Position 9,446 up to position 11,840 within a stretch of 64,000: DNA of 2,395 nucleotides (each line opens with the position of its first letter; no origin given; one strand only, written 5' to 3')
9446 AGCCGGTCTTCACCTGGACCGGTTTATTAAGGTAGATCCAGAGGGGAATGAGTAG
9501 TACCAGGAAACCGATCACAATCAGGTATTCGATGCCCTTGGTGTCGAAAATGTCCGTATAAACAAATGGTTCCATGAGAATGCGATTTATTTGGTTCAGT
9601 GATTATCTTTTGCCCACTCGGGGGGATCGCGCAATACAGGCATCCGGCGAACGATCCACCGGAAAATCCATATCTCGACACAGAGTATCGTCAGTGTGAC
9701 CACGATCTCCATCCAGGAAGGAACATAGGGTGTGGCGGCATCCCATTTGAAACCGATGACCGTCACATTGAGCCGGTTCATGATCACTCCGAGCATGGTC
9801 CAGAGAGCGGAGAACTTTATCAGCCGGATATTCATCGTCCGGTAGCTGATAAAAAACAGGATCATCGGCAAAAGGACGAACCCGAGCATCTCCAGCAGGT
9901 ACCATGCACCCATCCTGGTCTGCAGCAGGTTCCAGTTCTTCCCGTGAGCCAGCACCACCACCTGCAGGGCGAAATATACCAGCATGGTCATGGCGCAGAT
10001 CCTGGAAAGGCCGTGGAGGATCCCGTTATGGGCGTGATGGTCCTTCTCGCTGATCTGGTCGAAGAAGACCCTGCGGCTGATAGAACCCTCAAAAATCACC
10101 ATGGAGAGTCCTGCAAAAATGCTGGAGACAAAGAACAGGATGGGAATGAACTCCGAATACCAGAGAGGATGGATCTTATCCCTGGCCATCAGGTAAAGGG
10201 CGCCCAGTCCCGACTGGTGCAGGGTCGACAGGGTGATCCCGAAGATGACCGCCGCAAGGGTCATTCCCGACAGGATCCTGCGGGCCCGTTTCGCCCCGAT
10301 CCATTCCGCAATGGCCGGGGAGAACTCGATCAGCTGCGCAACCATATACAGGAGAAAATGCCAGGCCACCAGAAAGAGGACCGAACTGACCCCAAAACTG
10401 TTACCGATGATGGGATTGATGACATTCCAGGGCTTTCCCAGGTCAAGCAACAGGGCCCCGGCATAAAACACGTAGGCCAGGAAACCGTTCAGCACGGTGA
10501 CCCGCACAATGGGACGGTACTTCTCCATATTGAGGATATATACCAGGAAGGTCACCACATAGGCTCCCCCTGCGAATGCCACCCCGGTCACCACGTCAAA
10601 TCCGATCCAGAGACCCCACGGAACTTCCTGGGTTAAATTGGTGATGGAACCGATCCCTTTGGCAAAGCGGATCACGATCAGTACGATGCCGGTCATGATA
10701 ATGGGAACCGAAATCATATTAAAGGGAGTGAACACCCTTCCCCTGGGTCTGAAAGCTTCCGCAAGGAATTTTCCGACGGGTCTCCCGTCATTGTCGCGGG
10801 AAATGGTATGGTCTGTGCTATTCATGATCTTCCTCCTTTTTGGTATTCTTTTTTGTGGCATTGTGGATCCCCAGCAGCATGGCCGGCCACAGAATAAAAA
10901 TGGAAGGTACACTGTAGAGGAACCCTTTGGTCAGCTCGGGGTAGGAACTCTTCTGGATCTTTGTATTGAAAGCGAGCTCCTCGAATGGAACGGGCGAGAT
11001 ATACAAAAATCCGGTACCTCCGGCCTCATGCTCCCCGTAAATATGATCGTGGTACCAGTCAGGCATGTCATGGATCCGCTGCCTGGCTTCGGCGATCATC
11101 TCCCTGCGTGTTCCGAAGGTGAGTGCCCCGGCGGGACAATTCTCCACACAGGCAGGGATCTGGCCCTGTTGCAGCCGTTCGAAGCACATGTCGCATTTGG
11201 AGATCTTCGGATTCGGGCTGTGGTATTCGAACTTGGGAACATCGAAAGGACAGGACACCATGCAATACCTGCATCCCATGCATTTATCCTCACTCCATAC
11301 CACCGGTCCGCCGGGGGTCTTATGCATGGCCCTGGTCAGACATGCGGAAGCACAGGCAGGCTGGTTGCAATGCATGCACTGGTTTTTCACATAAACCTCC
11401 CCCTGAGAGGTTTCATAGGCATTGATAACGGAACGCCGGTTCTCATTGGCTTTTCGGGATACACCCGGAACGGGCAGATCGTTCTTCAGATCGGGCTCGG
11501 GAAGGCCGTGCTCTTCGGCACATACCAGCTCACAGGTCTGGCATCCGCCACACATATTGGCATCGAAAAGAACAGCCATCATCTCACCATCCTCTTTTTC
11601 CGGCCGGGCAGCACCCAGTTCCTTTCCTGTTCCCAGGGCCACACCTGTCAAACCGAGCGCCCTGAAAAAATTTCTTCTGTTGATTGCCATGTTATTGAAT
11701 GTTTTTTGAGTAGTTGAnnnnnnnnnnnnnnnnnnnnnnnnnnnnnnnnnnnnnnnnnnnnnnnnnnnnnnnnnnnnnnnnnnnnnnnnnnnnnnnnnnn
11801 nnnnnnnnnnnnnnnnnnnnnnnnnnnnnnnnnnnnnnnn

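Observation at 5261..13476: Seven-gene operon: orphan NrfC/NrfD redox module flanked by two membrane-anchored GcvH-like proteins, with a haem-motif kinase, sigma-54 regulator and metzincin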

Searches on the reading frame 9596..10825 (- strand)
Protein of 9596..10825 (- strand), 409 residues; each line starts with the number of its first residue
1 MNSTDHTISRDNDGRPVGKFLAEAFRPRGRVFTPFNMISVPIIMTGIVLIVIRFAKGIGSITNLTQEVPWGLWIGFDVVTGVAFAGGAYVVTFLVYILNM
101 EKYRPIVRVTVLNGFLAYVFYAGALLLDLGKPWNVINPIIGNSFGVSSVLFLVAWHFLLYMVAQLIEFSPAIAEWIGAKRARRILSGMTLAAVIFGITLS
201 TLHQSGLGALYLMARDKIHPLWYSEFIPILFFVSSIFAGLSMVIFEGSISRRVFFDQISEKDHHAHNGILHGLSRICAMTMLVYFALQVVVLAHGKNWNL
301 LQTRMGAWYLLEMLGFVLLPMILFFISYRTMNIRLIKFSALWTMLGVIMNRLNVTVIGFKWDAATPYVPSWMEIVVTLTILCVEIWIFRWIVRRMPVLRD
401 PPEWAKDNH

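Call 4: search_protein_families(library=pfam, proteins=[window:9596-10825:-], max_evalue=0.01)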
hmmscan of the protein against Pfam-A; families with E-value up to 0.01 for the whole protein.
window:9596-10825:- (409 aa): 1 family
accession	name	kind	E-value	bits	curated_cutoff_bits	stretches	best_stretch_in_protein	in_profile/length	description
PF03916.19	NrfD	-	8.2e-13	49.1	25.8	1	62-355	3-305/313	Polysulphide reductase, NrfD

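Call 5: search_protein_families(library=ncbifam, proteins=[window:9596-10825:-], max_evalue=0.01)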
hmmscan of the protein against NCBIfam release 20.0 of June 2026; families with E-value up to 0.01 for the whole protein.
window:9596-10825:- (409 aa): 3 families
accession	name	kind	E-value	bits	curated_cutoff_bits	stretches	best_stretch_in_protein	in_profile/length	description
NF045714.1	sulf_resp_HmcC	equivalog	1.2e-121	406.5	550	1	32-405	1-375/376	sulfate respiration complex protein HmcC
NF008133.1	PRK10881.1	equivalog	9.6e-76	255.7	450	1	28-398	8-374/377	Ni/Fe-hydrogenase cytochrome b subunit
NF041784.1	mnquin_red_QrcD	equivalog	2.3e-20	73.2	570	1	35-398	21-401/408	menaquinone reductase integral membrane subunit QrcD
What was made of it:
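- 9596..10825 (-): g3: NrfD-family integral membrane quinone/quinol subunit (HmcC/HybB type, about 10 transmembrane helices). Its start overlaps the g2 stop by 8 nt. HmcC 406 bits (cut-off 550) and HybB 256 bits (cut-off 450) (calls 4, 5).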

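Call 14: search_solved_structures(query=window:9596-10825:-, max_evalue=0.01)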
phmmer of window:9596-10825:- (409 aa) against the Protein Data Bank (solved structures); distinct sequences matched with E-value up to 0.01: 0.

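Call 74: search_protein_families(library=padloc, proteins=[window:9596-10825:-], max_evalue=0.001)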
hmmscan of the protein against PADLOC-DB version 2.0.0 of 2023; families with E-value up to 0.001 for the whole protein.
window:9596-10825:- (409 aa): 0 families

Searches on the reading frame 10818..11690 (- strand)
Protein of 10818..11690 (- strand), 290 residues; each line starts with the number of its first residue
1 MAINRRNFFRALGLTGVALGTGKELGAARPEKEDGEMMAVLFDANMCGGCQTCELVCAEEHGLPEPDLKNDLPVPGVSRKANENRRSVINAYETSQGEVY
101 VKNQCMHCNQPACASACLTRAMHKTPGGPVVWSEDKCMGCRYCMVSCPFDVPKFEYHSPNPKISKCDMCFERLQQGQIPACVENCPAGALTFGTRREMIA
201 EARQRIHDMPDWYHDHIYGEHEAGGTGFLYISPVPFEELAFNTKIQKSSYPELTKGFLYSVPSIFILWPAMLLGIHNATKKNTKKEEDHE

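Call 4: search_protein_families(library=pfam, proteins=[window:10818-11690:-], max_evalue=0.01)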
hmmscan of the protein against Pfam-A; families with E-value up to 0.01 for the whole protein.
window:10818-11690:- (290 aa): 9 families
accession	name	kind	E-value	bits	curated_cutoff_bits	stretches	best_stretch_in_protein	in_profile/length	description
PF13247.11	Fer4_11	-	9.8e-22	77.5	26.2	1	100-195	5-100/100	4Fe-4S dicluster domain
PF12797.12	Fer4_2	-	9.7e-09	35.1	24.5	2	129-149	2-22/22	4Fe-4S binding domain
PF12837.12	Fer4_6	-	9.9e-09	35.2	25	2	130-151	2-23/24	4Fe-4S binding domain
PF12838.12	Fer4_7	-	3.2e-08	34.3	27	2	136-189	1-52/52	4Fe-4S dicluster domain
PF13237.11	Fer4_10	-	4.6e-08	33.3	25.5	1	133-186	5-53/53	4Fe-4S dicluster domain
PF13187.11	Fer4_9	-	1.4e-07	31.9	27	1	136-189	1-51/52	4Fe-4S dicluster domain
PF00037.32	Fer4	-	4e-06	26.9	21.1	1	130-152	1-23/24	4Fe-4S binding domain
PF14697.11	Fer4_21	-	0.00026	21.5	35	1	102-149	5-53/59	4Fe-4S dicluster domain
PF25160.1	LdpA_Fe-S-bd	-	0.0087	16.3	27.6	0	107-150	4-41/49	LdpA Fe-S cluster-binding domain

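Call 5: search_protein_families(library=ncbifam, proteins=[window:10818-11690:-], max_evalue=0.01)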
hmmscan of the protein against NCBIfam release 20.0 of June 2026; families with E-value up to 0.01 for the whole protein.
window:10818-11690:- (290 aa): 41 families (the best 25 are shown)
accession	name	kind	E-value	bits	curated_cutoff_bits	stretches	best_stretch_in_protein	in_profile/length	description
NF045715.1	sulf_resp_HmcB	equivalog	2.8e-96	322.2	420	1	4-288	1-291/307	sulfate respiration complex iron-sulfur protein HmcB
NF008134.0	PRK10882.1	equivalog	1.5e-68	231.3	263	1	3-289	2-322/329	hydrogenase 2 operon protein HybA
TIGR01582.1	FDH-beta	equivalog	1.2e-37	129.5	334.7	1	33-233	17-222/283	formate dehydrogenase subunit beta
TIGR02951.1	DMSO_dmsB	equivalog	2.5e-30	105.6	214.1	1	41-198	5-156/161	DMSO/selenate family reductase complex B subunit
NF045797.1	DsrO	equivalog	2e-29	102.7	200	1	1-208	1-215/235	sulfate reduction electron transfer complex DsrMKJOP subunit DsrO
NF011569.0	PRK14993.1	equivalog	6.1e-27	94.6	416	1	6-208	6-201/244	tetrathionate reductase subunit TtrB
TIGR03149.1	cyt_nit_nrfC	equivalog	1.6e-26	93.1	377.6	1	3-210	2-199/225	cytochrome c nitrite reductase Fe-S protein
TIGR03478.1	DMSO_red_II_bet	subfamily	9.4e-21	74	480.7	1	99-196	125-221/321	DMSO reductase family type II enzyme, iron-sulfur subunit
NF038355.1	FDH3_beta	equivalog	3.3e-20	72.9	240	1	38-169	3-121/180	formate dehydrogenase FDH3 subunit beta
NF009408.0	PRK12769.1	equivalog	3.2e-19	68.5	1003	1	40-209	5-161/659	formate-dependent uric acid utilization protein AegA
NF042979.1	EthbenzDh_ebdB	equivalog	3.6e-18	65.6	740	1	100-214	148-257/354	ethylbenzene dehydrogenase subunit beta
NF041715.1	arsenate_red_ArrB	equivalog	1.6e-17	63.8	450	2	40-160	5-112/233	arsenate respiratory reductase iron-sulfur subunit ArrB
NF041782.1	mnquin_red_QrcC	equivalog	4.1e-15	56.1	400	1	40-160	3-124/239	menaquinone reductase iron-sulfur cluster-binding subunit QrcC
NF045766.1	PhenlGlyoxDHPadI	equivalog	5.3e-15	55.1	700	1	39-200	6-143/443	NADH-dependent phenylglyoxylate dehydrogenase subunit beta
NF009451.0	PRK12809.1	equivalog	3.1e-14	52.2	1154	1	42-196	7-140/639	formate-dependent uric acid utilization protein YgfT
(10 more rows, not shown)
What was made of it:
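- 10818..11690 (-): g2: Tat-exported ferredoxin with four [4Fe-4S] clusters and a C-terminal transmembrane tail anchor (NrfC/HmcB/HybA type). HmcB 322 bits (cut-off 420) and HybA 231 bits (cut-off 263) (calls 4, 5).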

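Call 53: search_solved_structures(query=window:10818-11690:-, max_evalue=0.001)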
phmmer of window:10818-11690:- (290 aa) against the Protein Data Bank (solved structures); distinct sequences matched with E-value up to 0.001: 28.
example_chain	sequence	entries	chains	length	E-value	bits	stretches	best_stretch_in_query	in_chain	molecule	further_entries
1kqf_B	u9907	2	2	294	4.3e-33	118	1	38-232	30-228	FORMATE DEHYDROGENASE, NITRATE-INDUCIBLE, IRON-SULFUR SUBUNIT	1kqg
30gj_B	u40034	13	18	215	2e-22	83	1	41-224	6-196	Formate dehydrogenase, beta subunit, putative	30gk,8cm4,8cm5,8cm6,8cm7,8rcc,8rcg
6sdr_B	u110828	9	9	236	2.1e-22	82.9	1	41-229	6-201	Formate dehydrogenase, beta subunit, putative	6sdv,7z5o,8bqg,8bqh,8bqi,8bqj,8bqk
8rc8_B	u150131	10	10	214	2.2e-22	82.8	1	42-224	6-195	Formate dehydrogenase, beta subunit, putative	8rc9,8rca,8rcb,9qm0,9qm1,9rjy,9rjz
4ydd_B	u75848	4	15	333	1.7e-19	73.4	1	98-194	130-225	DMSO reductase family type II enzyme, iron-sulfur subunit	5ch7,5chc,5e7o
2vpw_B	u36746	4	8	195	1.8e-19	73.3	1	39-196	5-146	NRFC PROTEIN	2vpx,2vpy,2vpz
1h0h_B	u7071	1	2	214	3.8e-18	68.9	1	42-215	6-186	FORMATE DEHYDROGENASE SUBUNIT BETA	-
2ivf_B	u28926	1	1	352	1.7e-17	66.8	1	100-207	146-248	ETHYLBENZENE DEHYDROGENASE BETA-SUBUNIT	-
6cz7_B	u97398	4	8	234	2.2e-15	59.9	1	99-161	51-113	4Fe-4S ferredoxin, iron-sulfur binding domain protein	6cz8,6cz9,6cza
1q16_B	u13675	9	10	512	5.5e-15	58.6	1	86-187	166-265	Respiratory nitrate reductase 1 beta chain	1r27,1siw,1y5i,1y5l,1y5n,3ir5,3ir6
1y4z_B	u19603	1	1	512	1.9e-14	56.8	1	86-187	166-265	Respiratory nitrate reductase 1 beta chain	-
3egw_B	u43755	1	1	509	2.6e-14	56.4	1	86-187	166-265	Respiratory nitrate reductase 1 beta chain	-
9vap_B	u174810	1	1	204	1.7e-12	50.4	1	84-194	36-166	4Fe-4S dicluster domain-containing protein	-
8c0z_C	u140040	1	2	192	1.3e-11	47.5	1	28-192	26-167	Iron-sulfur cluster-binding protein potential subunit of aldehyde oxidoreductase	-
7b04_A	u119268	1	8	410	1.4e-10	44.1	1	93-174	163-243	Nitrite oxidoreductase subunit B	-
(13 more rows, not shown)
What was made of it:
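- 10818..11690 (-): Closest solved chain is FdnH, 1kqf_B (call 53).
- The closest solved ferredoxin is FdnH (call 53).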

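Call 74: search_protein_families(library=padloc, proteins=[window:10818-11690:-], max_evalue=0.001)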
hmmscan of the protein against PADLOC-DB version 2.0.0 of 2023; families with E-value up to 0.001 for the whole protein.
window:10818-11690:- (290 aa): 0 families
